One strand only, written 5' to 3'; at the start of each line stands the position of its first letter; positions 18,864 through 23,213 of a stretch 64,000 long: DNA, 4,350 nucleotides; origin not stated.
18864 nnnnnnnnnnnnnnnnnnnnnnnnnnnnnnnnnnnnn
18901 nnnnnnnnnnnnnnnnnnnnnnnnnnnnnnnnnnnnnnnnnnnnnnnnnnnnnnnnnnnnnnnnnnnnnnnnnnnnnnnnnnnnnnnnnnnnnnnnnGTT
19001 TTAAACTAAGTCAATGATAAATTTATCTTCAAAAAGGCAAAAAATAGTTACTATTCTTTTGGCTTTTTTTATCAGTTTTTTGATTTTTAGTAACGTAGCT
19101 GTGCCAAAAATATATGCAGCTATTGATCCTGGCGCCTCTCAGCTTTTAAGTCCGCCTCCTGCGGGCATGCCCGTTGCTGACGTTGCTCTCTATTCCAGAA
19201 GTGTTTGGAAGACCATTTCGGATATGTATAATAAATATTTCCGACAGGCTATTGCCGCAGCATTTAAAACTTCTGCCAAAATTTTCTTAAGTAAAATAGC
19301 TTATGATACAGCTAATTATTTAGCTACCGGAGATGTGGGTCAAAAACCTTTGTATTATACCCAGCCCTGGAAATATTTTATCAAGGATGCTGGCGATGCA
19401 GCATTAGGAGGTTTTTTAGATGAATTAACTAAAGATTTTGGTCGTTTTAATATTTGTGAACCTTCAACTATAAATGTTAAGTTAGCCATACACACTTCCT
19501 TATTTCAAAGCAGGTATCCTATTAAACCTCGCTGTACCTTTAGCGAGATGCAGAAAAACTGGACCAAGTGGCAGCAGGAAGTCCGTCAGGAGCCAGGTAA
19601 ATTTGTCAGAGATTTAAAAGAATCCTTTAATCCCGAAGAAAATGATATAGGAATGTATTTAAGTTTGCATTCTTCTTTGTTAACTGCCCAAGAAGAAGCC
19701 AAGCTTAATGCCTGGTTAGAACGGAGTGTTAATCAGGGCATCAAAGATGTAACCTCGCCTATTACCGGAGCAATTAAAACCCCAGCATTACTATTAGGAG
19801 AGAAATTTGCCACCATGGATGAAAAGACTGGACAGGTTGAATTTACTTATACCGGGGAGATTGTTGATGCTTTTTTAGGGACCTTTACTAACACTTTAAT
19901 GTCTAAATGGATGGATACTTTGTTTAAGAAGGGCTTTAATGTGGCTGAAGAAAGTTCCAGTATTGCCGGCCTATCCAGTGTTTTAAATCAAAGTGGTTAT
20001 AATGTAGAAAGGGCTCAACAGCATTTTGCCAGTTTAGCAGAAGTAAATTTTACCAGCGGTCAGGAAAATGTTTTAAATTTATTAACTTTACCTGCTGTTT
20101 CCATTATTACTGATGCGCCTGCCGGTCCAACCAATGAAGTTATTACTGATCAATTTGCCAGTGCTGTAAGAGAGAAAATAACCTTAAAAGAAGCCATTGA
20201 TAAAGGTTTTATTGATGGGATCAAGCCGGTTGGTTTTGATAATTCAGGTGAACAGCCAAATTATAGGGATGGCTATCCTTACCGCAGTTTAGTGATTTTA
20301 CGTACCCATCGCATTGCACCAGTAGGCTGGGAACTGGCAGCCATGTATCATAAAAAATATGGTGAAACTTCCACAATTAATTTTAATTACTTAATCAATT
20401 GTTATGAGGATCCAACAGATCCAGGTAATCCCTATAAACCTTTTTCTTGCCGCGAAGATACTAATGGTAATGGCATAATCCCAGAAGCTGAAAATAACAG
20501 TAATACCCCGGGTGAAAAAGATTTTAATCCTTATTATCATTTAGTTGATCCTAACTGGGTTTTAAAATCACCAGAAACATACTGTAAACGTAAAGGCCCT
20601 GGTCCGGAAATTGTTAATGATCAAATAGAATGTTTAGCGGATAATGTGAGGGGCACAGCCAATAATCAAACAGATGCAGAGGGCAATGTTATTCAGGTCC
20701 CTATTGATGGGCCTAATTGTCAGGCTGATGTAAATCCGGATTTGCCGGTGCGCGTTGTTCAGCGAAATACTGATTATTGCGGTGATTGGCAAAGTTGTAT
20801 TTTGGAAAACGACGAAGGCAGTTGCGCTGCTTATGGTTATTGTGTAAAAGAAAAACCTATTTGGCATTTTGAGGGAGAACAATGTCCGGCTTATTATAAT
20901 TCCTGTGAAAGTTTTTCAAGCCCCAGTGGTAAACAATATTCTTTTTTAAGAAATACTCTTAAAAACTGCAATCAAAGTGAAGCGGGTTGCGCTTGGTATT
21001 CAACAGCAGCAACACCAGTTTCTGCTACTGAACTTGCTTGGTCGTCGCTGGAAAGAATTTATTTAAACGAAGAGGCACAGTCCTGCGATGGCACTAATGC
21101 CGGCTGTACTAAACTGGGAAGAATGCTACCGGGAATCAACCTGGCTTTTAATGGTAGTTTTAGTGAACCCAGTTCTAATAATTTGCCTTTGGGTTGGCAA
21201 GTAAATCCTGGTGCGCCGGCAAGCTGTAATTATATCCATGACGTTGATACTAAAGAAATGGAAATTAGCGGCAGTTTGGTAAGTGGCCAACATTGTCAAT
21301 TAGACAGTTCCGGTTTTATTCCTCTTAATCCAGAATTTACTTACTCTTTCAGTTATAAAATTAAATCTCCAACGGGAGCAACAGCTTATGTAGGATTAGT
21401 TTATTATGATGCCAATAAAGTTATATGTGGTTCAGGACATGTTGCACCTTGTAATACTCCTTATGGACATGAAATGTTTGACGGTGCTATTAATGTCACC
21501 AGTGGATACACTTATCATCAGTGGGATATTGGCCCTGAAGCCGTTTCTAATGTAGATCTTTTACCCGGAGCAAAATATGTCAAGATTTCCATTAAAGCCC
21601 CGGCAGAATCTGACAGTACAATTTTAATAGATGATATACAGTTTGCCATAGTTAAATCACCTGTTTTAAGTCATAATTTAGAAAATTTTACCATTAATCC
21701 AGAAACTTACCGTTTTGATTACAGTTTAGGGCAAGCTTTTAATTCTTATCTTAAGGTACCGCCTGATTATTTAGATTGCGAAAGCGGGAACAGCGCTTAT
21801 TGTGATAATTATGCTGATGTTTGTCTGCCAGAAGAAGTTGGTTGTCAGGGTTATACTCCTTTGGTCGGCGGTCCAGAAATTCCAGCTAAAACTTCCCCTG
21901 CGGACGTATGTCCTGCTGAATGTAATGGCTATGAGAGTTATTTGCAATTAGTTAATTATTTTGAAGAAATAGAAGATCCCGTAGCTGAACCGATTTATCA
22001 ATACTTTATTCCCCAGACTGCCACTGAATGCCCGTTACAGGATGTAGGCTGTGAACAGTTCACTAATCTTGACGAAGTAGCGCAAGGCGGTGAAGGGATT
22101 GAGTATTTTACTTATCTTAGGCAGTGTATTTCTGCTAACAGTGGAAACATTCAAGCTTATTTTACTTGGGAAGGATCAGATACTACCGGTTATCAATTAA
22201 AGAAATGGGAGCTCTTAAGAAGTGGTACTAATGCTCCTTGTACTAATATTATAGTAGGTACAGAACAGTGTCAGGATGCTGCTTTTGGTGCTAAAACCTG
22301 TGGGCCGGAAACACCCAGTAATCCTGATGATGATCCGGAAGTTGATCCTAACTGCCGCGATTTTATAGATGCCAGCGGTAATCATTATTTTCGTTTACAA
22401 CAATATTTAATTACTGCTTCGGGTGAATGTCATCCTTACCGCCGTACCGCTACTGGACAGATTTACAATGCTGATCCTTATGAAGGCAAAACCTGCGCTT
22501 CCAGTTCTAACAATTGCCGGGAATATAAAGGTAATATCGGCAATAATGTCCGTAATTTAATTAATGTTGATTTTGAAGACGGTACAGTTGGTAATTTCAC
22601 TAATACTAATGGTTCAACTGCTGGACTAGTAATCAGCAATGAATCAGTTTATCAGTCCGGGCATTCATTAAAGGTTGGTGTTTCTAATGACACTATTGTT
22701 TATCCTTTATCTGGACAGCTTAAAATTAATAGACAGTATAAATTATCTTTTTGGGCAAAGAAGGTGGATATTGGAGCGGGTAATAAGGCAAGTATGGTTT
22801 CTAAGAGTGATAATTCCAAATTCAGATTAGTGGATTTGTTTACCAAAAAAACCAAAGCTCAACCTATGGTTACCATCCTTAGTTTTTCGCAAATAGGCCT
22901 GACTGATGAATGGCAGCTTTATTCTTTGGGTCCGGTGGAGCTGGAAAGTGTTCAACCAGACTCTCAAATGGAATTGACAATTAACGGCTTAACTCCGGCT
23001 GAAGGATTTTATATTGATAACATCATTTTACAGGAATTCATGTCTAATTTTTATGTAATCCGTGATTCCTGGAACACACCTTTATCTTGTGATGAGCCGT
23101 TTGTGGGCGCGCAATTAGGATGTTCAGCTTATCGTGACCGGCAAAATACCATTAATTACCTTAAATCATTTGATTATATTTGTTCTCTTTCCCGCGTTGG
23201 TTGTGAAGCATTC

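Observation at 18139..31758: T4SS-like surface module: giant 2770-aa Cys-rich CBM-bearing protein translationally coupled to a VirB6-like membrane protein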

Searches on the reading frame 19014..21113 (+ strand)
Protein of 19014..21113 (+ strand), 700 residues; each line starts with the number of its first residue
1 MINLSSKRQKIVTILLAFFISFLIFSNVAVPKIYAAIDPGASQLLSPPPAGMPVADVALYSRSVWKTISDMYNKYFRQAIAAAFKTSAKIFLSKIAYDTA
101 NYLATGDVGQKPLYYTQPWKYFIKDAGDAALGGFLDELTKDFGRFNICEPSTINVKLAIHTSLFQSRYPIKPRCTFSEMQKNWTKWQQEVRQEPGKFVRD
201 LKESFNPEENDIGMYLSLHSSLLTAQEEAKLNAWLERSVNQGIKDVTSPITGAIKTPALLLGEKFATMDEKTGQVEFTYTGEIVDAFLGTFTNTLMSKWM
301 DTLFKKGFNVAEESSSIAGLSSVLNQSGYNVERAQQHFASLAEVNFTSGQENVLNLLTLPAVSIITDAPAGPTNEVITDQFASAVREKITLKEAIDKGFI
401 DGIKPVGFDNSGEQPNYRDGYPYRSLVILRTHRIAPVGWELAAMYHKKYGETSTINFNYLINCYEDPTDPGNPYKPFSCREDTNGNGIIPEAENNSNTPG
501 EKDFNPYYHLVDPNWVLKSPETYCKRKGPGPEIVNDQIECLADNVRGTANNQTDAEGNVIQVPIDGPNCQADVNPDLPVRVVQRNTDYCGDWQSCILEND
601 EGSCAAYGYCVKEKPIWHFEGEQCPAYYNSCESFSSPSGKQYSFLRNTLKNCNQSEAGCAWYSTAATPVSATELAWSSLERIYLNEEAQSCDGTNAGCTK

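Call 36: search_protein_families(library=pfam, proteins=[window:19014-21113:+], max_evalue=1)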
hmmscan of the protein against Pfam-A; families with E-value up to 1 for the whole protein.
window:19014-21113:+ (700 aa): 1 family
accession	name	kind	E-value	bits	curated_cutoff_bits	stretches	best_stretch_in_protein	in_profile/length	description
PF12896.12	ANAPC4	-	0.037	14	23.1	1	175-251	37-110/203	Anaphase-promoting complex, cyclosome, subunit 4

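Call 53: search_protein_families(library=pfam, alignment_id=A3, max_evalue=0.05)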
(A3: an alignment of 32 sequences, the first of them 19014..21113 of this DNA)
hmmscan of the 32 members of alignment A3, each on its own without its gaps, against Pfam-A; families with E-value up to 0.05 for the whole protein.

A. member 1, window:19014-21113:+ (700 aa): 1 family
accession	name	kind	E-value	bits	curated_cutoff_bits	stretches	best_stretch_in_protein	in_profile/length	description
PF12896.12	ANAPC4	-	0.037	14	23.1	0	175-251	37-110/203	Anaphase-promoting complex, cyclosome, subunit 4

B. families by the number of members that match (of 32 scanned): 5 families
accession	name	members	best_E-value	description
PF13605.11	DUF4141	2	0.0014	Domain of unknown function (DUF4141)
PF18642.6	IMPa_helical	1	0.0091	Immunomodulating metalloprotease helical domain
PF00921.22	Lipoprotein_2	1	0.032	Borrelia lipoprotein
PF12896.12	ANAPC4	1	0.037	Anaphase-promoting complex, cyclosome, subunit 4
PF15433.11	MRP-S31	1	0.038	Mitochondrial 28S ribosomal protein S31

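Call 54: search_solved_structures(query=A3, max_evalue=1)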
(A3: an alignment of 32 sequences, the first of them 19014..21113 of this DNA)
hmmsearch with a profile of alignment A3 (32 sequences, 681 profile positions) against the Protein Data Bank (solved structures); distinct sequences matched with E-value up to 1: 1.
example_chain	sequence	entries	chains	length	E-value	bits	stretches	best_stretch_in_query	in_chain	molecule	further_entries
3fw2_A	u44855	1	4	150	0.046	15.2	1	217-311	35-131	thiol-disulfide oxidoreductase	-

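Call 71: predict_structure(alignment_id=A5)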
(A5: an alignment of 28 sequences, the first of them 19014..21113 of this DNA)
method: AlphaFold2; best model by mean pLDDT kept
length: 700 residues; sequences in the alignment: 28
mean_pLDDT: 60.7   pTM: 0.34
mean pLDDT of the five models: 60.7, 56.5, 53.0, 50.9, 49.7
residues with pLDDT >= 90: 85; 70-90: 144; 50-70: 230; < 50: 241
segments of 3 or more residues with pLDDT < 50: 1-4, 29-60, 106-115, 141-145, 150-171, 205-221, 234-257, 267-281, 306-350, 365-370, 524-530, 587-598, 602-604, 606-629, 693-700
pLDDT, mean of each block of 10 residues (from residue 1): 53 77 61 40 39 43 58 56 60 61 49 46 56 54 48 35 36 57 65 64 49 42 54 47 44 44 49 39 52 54 47 39 39 43 37 73 52 75 90 95 91 85 87 87 90 89 93 90 84 75 89 88 46 64 81 92 88 81 51 45 42 27 39 55 55 69 70 67 66 41
secondary structure, 60 per line:
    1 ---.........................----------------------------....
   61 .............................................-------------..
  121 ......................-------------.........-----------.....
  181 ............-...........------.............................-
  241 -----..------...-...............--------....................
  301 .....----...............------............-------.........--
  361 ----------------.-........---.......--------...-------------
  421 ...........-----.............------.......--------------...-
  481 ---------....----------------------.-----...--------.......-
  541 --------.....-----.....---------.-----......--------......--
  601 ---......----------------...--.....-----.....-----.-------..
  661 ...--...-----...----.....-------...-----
elements in order (helices of 4 or more, strands of 3 or more residues): H4-28 H57-105 H119-142 H156-164 H176-192 H194-204 H211-239 E254-256 H258-272 H281-305 H310-324 H331-342 E350-352 H353-357 H379-386 H391-396 E405-407 H423-431 H437-449 H457-462 H490-493 E522-524 E533-539 E549-553 E559-563 E579-584 E593-598 E604-609 E631-635 E641-645 E659-663 E666-668 E674-676 E681-685

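Call 73: fold_search(model_id=the predicted structure, library=pdb)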
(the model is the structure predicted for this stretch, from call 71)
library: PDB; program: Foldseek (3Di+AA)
matches with E <= 10: 155; with E <= 0.001: 0
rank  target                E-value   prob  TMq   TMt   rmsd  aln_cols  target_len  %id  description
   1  8jkm_A                9.9e-02  0.15  0.07  0.08  25.9       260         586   13  RN-1747 bound state of mTRPV4 (released 2023-12-13)
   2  3lll_A                4.7e-01  0.13  0.08  0.18  30.4       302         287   12  Crystal structure of mouse pacsin2 F-BAR domain (released 2010-05-26)
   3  3haj_B                5.6e-01  0.12  0.08  0.17  30.7       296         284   12  Crystal structure of human PACSIN2 F-BAR domain (p212121 lattice) (released 2009-06-16)
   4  3q84_A                5.9e-01  0.10  0.07  0.16  29.0       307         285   14  Crystal structure of human PACSIN 1 F-BAR domain (released 2012-02-22)
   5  6dvz_A                6.6e-01  0.06  0.07  0.07  29.6       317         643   13  Cryo-EM structure of mouse TRPV3-Y564A in complex with 2-Aminoethoxydiphenyl borate (2-APB) (released 2018-09-05)
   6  9bra_a                7.0e-01  0.06  0.07  0.07  21.6       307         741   14  Intact V-ATPase State 2 and synaptophysin complex in mouse brain isolated synaptic vesicles (released 2024-06-19)
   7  3q0k_D                8.9e-01  0.08  0.08  0.15  29.9       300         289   13  Crystal structure of Human PACSIN 2 F-BAR (released 2012-02-15)
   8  8fpf_D                1.1e+00  0.04  0.08  0.08  32.8       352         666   14  Heterodimeric ABC transporter BmrCD in the inward-facing conformation bound to ATP: BmrCD_IF-ATP (released 2023-11-22)
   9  3q84_H                1.2e+00  0.07  0.07  0.15  32.4       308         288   16  Crystal structure of human PACSIN 1 F-BAR domain (released 2012-02-22)
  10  6h2f_E                1.2e+00  0.04  0.06  0.10  34.4       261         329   15  Structure of the pre-pore AhlB of the tripartite alpha-pore forming toxin, AHL, from Aeromonas hydrophila. (released 2019-07-10)
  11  7bb7_A                1.5e+00  0.05  0.08  0.16  21.9       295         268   12  AVP-V2R-Galphas-beta1-gamma2-Nb35(T state) (released 2021-06-02)
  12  2ch7_A                1.6e+00  0.04  0.06  0.12  55.6       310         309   17  Crystal structure of the cytoplasmic domain of a bacterial chemoreceptor from Thermotoga maritima (released 2006-04-18)
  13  6grj_E                2.0e+00  0.03  0.05  0.09  35.7       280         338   14  Structure of the AhlB pore of the tripartite alpha-pore forming toxin, AHL, from Aeromonas hydrophila. (released 2019-07-03)
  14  7ung_C4               2.1e+00  0.07  0.08  0.19  28.1       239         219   11  48-nm repeat of the human respiratory doublet microtubule (released 2022-10-05)
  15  2v0o_B                2.1e+00  0.04  0.07  0.14  30.8       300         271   12  FCHO2 F-BAR domain (released 2007-06-26)
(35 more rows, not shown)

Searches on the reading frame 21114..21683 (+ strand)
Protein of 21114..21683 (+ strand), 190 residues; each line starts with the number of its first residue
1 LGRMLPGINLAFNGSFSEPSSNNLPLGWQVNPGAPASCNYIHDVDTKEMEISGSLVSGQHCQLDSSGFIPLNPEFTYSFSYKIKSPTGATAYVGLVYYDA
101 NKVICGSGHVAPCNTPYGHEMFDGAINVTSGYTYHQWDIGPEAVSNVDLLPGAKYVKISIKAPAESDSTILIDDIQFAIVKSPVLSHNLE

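Call 36: search_protein_families(library=pfam, proteins=[window:21114-21683:+], max_evalue=1)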
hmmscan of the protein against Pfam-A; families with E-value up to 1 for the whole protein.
window:21114-21683:+ (190 aa): 1 family
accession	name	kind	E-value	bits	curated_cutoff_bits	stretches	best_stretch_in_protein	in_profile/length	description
PF02018.23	CBM_4_9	-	0.00051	20.9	25.9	1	9-101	2-91/136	Carbohydrate binding domain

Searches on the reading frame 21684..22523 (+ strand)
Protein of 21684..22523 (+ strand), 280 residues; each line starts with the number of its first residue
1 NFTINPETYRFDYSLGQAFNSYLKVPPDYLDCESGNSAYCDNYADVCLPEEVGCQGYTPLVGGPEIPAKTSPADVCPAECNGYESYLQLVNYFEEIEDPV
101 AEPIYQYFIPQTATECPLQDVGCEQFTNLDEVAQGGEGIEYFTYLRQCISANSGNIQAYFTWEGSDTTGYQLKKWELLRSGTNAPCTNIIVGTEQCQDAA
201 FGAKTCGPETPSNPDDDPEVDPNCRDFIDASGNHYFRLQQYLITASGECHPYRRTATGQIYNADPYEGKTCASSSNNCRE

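Call 36: search_protein_families(library=pfam, proteins=[window:21684-22523:+], max_evalue=1)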
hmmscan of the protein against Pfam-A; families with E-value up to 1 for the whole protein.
window:21684-22523:+ (280 aa): 1 family
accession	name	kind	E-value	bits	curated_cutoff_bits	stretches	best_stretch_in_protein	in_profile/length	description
PF20677.3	Herpes_gp350_C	-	0.16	12.7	27.7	1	127-190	6-69/132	Herpesvirus envelope glycoprotein gp350 N-terminal C domain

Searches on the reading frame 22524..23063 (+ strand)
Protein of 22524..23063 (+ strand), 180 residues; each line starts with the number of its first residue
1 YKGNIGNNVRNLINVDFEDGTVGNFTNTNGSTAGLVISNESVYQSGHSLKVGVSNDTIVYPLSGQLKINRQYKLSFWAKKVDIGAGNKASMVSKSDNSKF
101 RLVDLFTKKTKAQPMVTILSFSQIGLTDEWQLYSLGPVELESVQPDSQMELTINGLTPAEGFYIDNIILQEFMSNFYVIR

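Call 36: search_protein_families(library=pfam, proteins=[window:22524-23063:+], max_evalue=1)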
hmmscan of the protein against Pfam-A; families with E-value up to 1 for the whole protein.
window:22524-23063:+ (180 aa): 1 family
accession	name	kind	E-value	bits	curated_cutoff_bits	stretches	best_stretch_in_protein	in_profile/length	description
PF02018.23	CBM_4_9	-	2.8e-06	28.2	25.9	1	12-80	4-73/136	Carbohydrate binding domain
